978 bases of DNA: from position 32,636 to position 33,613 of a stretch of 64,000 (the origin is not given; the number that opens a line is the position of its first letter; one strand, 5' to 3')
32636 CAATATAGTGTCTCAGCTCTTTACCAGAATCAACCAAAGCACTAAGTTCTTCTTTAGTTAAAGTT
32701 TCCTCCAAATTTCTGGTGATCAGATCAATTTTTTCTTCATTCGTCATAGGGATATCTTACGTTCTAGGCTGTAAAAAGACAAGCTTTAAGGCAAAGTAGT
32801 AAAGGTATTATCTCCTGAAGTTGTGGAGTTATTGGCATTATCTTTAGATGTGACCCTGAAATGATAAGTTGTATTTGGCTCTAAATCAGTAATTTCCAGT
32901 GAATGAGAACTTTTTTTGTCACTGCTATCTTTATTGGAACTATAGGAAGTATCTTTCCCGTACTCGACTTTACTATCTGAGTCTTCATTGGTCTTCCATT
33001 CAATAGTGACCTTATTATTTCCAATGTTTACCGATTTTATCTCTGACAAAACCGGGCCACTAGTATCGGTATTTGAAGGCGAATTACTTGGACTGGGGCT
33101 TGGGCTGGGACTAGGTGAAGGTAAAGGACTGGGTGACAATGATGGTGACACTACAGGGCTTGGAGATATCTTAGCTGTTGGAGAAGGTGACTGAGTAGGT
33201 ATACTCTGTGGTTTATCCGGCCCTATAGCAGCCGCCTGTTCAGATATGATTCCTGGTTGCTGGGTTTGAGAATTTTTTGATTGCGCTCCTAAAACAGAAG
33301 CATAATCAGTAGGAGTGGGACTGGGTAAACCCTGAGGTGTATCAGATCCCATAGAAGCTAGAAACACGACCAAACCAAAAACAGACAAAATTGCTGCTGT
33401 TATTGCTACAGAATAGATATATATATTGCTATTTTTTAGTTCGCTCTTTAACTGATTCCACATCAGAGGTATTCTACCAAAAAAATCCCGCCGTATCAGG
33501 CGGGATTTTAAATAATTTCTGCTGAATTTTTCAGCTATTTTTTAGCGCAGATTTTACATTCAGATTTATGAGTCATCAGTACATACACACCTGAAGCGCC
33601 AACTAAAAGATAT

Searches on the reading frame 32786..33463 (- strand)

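Call 4: search_protein_families(library=pfam, proteins=[window:32786-33463:-], max_evalue=0.1)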
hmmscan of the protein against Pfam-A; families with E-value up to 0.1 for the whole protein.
window:32786-33463:- (225 aa): 11 families
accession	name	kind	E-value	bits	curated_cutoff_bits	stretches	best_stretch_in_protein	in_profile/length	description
PF16656.11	Pur_ac_phosph_N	-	3.3e-11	44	30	1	149-223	12-93/93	Purple acid Phosphatase, N-terminal domain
PF00041.27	fn3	-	2.5e-07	31.2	25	1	142-216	6-78/84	Fibronectin type III domain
PF25059.1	FN3_DSCAM-DSCAML_C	-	0.00063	20.5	39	1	166-224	25-80/89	DSCAM/DSCAML C-terminal Fn3-like domain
PF16655.11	PhoD_N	-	0.00082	20.3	30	1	150-210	26-82/90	PhoD-like phosphatase, N-terminal domain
PF11687.14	DUF3284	-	0.0012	19.1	23.7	1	157-213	27-80/119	Domain of unknown function (DUF3284)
PF25788.1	Ig_Rha78A_N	-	0.0024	18.5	27.4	1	165-223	39-101/105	Rha78A-like, N-terminal immunoglobulin domain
PF22352.2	K319L-like_PKD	-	0.0093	16.4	27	1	149-215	11-77/84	K319L-like, PKD domain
PF21605.3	CRLF2-like_D2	-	0.011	16.3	27.3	1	148-210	12-73/94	Cytokine receptor-like factor 2-like, D2 domain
PF09294.16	Interfer-bind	-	0.04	14.6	21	1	175-213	52-92/104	Interferon-alpha/beta receptor, fibronectin type III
PF13888.11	MRF_C2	-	0.042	14.3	23.2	1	172-216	75-120/138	Myelin gene regulatory factor C-terminal domain 2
PF16389.11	DUF4998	-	0.096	12.7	29.1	0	142-203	123-186/199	Domain of unknown function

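Call 5: search_protein_families(library=ncbifam, proteins=[window:32786-33463:-], max_evalue=0.1)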
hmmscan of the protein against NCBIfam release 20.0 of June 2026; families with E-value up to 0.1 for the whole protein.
window:32786-33463:- (225 aa): 4 families
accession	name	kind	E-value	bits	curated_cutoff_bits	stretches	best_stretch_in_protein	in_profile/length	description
NF045522.1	MXAN_2561_fam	equivalog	0.0023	17.4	150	1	133-216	165-250/304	MXAN_2561 family MXYO-CTERM-anchored protein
NF041620.1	MXAN_5187_fam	hypoth_equivalog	0.0041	16.9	200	1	24-131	309-416/601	MXAN_5187 family protein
NF008084.0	PRK10819.1-5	equivalog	0.06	13.2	315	1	68-133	45-112/249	TonB system transport protein TonB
NF037973.1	metallo_SslE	exception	0.088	10.1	3000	1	86-135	43-92/1519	lipoprotein metalloprotease SslE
